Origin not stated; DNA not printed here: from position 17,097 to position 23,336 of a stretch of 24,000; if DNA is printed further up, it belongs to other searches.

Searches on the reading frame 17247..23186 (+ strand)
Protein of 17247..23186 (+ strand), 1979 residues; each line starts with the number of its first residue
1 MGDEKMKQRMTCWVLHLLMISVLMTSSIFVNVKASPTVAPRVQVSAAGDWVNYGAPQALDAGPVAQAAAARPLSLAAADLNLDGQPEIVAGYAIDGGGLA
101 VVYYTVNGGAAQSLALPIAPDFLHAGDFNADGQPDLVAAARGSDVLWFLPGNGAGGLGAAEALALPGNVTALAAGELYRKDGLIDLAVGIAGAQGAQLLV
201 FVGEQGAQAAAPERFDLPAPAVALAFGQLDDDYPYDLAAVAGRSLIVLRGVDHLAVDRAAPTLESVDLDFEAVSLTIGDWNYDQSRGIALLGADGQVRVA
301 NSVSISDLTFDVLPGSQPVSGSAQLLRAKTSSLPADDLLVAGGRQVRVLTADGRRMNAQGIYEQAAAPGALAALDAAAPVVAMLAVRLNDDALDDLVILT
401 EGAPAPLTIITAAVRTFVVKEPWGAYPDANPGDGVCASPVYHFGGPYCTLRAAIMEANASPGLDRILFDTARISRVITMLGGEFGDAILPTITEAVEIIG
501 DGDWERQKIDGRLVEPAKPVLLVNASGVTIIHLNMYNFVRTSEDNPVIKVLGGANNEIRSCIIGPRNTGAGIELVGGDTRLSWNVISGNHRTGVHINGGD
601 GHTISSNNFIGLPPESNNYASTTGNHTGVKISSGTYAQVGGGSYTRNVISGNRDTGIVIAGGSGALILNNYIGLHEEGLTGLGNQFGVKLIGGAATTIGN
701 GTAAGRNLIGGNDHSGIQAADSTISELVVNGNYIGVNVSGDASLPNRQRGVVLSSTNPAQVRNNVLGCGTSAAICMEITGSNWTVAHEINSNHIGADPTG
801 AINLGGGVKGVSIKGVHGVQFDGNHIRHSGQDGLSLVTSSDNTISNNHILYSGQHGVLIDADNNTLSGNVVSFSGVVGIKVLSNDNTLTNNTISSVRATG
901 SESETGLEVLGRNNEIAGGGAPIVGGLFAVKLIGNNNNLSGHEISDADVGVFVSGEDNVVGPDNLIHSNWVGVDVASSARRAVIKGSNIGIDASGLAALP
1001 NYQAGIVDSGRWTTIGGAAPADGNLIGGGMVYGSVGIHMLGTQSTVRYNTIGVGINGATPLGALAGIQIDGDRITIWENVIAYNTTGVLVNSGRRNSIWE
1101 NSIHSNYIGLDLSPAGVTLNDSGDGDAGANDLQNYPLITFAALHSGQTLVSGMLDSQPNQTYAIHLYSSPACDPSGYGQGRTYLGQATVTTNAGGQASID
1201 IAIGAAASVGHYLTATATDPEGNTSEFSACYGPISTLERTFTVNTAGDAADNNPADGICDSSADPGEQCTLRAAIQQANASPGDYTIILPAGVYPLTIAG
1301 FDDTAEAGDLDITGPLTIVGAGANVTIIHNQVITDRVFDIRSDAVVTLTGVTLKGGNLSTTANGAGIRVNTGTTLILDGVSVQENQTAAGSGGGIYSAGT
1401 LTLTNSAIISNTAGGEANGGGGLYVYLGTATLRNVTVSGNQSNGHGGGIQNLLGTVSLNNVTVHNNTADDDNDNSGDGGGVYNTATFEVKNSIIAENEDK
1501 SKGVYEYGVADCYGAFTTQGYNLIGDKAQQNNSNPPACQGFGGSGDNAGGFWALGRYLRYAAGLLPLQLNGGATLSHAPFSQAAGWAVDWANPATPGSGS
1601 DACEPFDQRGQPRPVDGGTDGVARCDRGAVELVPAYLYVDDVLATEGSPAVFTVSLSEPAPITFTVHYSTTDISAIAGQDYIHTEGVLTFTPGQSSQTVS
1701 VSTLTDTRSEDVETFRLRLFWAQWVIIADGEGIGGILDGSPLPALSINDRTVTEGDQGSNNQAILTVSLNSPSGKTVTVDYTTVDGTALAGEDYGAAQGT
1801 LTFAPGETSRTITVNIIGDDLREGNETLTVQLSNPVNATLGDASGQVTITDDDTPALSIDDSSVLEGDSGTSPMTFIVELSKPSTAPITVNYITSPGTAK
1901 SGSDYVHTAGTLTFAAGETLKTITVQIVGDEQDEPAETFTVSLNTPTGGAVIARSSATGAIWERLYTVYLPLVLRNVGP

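Call 6: search_protein_families(library=pfam, proteins=[window:17247-23186:+], max_evalue=0.00001)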
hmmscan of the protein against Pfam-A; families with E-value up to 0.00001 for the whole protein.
window:17247-23186:+ (1979 aa): 3 families
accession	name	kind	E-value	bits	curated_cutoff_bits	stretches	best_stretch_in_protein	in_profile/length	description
PF03160.20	Calx-beta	-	4.5e-54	182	27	3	1761-1853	22-119/119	Calx-beta domain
PF13229.12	Beta_helix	-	1.9e-27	96.3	25.9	3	807-919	22-137/158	Right handed beta helix region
PF05048.19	NosD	-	3.6e-16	59.7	23.6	1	737-900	4-152/212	Periplasmic copper-binding protein (NosD)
